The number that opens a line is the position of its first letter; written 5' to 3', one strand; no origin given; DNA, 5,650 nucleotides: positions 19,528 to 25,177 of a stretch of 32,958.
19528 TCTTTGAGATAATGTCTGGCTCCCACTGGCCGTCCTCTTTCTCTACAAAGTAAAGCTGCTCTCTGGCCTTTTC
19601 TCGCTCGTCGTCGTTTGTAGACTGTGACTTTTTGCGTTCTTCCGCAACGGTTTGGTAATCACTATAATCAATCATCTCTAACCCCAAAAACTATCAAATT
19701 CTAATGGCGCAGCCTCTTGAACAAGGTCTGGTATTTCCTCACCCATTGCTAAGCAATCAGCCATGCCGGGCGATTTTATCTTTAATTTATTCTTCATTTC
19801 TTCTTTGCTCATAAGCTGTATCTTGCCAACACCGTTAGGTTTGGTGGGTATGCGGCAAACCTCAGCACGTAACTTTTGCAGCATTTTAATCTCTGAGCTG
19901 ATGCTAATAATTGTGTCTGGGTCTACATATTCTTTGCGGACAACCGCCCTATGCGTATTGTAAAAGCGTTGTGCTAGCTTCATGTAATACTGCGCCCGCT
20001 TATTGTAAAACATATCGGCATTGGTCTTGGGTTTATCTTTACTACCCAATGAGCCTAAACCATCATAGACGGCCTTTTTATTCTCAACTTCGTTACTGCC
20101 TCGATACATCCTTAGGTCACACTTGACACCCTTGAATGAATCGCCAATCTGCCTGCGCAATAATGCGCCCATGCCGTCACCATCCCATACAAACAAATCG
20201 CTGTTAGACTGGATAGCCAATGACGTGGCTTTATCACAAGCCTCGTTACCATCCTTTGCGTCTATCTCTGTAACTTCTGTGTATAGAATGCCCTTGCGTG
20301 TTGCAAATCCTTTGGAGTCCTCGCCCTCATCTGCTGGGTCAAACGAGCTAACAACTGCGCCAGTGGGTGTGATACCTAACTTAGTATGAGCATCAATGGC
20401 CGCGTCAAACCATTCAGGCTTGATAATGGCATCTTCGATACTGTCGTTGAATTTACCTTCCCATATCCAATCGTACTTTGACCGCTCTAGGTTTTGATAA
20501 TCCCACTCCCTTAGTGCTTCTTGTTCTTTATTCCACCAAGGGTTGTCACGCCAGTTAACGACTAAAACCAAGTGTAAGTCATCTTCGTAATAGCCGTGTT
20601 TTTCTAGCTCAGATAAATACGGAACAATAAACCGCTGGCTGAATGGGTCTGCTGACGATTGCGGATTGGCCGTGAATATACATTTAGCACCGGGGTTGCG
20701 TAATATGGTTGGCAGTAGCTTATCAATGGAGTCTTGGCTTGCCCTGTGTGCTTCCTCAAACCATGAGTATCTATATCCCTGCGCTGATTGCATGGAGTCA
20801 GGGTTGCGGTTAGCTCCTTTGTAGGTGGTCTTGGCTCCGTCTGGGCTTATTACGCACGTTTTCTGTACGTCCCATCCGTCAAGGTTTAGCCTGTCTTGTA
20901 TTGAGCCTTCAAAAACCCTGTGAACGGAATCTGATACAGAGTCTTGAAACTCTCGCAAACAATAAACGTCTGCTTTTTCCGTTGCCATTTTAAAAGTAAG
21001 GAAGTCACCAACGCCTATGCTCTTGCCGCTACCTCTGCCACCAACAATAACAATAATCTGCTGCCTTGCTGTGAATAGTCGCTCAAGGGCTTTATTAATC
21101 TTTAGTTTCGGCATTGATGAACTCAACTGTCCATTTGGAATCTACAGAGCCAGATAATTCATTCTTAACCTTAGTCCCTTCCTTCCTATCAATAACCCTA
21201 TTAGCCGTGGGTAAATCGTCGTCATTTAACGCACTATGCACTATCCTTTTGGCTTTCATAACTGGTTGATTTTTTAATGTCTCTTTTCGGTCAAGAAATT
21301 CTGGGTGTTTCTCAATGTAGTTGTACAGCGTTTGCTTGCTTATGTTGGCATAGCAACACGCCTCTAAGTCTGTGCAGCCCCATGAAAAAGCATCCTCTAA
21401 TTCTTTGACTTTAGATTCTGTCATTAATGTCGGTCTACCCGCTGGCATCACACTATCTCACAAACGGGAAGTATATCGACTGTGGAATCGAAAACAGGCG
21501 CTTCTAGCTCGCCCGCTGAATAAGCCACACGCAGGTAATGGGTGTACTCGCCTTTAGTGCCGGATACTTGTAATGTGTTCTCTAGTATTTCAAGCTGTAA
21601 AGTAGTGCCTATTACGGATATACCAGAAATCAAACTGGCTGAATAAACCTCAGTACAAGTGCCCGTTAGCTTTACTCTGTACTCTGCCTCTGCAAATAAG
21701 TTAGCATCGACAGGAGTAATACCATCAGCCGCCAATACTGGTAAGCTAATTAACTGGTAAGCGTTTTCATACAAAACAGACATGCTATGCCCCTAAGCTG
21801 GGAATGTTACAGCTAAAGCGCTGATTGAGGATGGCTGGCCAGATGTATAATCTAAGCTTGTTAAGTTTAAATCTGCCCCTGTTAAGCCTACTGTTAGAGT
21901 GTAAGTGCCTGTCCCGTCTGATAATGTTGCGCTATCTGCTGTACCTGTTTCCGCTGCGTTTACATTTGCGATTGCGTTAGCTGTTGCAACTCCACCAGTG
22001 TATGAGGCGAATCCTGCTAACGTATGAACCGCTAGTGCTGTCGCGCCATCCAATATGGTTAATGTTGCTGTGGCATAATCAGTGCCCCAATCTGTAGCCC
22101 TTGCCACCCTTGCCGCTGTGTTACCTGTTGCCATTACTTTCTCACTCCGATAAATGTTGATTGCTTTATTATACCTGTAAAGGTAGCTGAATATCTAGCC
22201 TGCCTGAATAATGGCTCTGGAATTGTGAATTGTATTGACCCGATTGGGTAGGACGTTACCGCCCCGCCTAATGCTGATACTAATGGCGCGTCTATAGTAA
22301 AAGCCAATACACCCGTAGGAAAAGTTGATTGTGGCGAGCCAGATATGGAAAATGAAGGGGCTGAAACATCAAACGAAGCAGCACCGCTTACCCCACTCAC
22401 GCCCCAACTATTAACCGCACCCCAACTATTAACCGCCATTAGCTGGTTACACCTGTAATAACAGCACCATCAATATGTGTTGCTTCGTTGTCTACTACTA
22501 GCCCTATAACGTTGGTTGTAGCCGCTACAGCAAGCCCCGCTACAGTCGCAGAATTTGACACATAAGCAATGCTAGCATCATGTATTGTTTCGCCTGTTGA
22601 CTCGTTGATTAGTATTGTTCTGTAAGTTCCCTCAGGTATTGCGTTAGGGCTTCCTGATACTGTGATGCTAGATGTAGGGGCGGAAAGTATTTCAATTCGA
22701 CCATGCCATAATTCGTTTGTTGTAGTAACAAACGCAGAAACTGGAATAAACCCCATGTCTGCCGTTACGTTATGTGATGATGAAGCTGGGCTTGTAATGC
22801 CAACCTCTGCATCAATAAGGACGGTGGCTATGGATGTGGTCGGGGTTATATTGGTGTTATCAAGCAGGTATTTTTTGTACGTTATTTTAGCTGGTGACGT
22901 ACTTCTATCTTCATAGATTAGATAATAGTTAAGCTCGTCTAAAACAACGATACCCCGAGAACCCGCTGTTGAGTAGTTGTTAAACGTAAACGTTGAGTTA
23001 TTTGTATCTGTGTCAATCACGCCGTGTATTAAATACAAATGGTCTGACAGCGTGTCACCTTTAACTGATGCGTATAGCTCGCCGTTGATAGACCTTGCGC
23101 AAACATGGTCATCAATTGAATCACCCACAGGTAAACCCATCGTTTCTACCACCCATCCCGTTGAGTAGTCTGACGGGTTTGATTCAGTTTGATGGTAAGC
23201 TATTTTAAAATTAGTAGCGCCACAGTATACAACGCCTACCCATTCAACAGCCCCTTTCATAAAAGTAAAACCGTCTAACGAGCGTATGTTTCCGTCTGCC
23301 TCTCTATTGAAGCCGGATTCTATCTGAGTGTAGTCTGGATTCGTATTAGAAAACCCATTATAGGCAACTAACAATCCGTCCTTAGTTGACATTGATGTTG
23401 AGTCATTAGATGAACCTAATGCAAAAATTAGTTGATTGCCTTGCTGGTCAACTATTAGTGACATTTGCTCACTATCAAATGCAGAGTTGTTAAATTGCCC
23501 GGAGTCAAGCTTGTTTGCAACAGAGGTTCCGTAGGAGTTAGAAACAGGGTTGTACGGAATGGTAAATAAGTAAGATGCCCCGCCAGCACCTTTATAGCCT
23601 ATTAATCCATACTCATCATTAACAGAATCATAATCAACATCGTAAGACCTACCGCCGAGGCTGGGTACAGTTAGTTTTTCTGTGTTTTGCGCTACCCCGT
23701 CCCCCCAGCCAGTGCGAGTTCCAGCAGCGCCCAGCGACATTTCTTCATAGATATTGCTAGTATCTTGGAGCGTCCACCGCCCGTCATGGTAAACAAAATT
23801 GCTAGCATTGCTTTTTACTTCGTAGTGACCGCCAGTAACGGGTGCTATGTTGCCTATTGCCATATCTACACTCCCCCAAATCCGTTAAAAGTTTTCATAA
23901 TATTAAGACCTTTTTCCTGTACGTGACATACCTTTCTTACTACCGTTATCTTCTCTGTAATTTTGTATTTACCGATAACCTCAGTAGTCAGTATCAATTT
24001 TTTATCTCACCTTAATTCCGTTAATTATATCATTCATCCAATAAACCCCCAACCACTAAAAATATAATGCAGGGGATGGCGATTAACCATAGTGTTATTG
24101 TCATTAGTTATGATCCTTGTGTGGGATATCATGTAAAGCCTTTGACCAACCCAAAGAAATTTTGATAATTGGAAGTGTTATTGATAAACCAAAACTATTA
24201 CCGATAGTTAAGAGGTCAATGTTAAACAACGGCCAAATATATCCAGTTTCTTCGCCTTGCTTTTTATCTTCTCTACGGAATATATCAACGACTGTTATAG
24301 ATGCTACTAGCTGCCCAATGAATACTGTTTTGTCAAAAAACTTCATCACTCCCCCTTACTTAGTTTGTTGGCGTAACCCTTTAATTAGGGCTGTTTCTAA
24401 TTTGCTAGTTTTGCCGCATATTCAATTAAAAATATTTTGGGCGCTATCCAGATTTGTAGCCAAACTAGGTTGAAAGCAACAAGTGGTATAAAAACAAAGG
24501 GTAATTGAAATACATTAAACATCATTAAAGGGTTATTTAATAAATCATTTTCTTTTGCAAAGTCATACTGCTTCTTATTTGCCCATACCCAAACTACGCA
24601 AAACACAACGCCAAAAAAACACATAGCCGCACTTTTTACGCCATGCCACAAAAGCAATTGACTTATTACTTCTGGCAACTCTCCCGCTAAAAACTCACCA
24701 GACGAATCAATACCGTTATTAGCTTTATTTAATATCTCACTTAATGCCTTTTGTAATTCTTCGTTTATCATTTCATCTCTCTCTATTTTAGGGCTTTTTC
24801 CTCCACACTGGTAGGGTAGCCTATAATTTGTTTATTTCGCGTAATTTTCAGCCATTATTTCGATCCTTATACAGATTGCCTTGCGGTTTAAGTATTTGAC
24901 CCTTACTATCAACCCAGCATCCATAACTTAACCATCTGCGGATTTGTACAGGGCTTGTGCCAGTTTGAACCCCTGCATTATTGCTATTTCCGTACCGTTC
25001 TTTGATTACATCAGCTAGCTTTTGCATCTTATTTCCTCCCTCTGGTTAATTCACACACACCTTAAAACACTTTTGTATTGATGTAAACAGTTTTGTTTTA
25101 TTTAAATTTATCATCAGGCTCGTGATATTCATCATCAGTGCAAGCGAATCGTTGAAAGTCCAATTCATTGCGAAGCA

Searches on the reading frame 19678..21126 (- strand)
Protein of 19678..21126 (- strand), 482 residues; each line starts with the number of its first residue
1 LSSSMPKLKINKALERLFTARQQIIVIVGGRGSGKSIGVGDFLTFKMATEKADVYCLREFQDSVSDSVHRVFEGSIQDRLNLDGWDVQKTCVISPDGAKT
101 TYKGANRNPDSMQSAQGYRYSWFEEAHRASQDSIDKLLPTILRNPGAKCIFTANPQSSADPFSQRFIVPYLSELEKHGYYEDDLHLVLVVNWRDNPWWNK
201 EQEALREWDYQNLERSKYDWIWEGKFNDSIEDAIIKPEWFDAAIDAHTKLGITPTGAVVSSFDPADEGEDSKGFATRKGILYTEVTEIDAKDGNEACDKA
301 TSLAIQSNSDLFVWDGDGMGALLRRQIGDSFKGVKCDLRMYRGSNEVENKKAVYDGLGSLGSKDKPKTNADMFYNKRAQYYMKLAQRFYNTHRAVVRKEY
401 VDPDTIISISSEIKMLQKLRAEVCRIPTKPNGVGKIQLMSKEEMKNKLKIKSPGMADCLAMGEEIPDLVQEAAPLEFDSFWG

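Call 12: search_protein_families(library=phrogs, proteins=[window:19678-21126:-], max_evalue=0.001)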
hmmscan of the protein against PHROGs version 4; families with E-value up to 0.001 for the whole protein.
window:19678-21126:- (482 aa): 4 families
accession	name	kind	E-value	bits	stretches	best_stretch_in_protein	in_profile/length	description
phrog_2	-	head and packaging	6.5e-35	122.1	1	16-461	272-587/807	terminase large subunit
phrog_3717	-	head and packaging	1.8e-30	107.3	1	8-265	9-265/277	terminase large subunit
phrog_979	-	head and packaging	2.7e-07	30.7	1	18-206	162-353/642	terminase large subunit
phrog_8711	-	head and packaging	8.5e-06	26.8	1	6-73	9-77/89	terminase large subunit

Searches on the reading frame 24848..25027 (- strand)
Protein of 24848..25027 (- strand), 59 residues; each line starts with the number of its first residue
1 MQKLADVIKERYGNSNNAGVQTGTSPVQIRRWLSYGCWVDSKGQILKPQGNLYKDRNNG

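Call 56: search_protein_families(library=pfam, proteins=[window:24848-25027:-], max_evalue=0.01)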
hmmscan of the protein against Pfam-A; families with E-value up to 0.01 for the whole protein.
window:24848-25027:- (59 aa): 0 families

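Call 87: search_protein_families(library=pfam, proteins=[window:24851-25027:-], max_evalue=0.1)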
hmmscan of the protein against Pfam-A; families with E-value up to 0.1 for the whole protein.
seq(59 aa): 0 families

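Call 88: search_protein_families(library=phrogs, proteins=[window:24851-25027:-], max_evalue=0.1)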
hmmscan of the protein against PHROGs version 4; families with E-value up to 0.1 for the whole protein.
seq(59 aa): 1 family
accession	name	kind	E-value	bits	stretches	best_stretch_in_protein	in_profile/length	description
phrog_10496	-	unknown function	6.2e-05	23.9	1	8-45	7-44/57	-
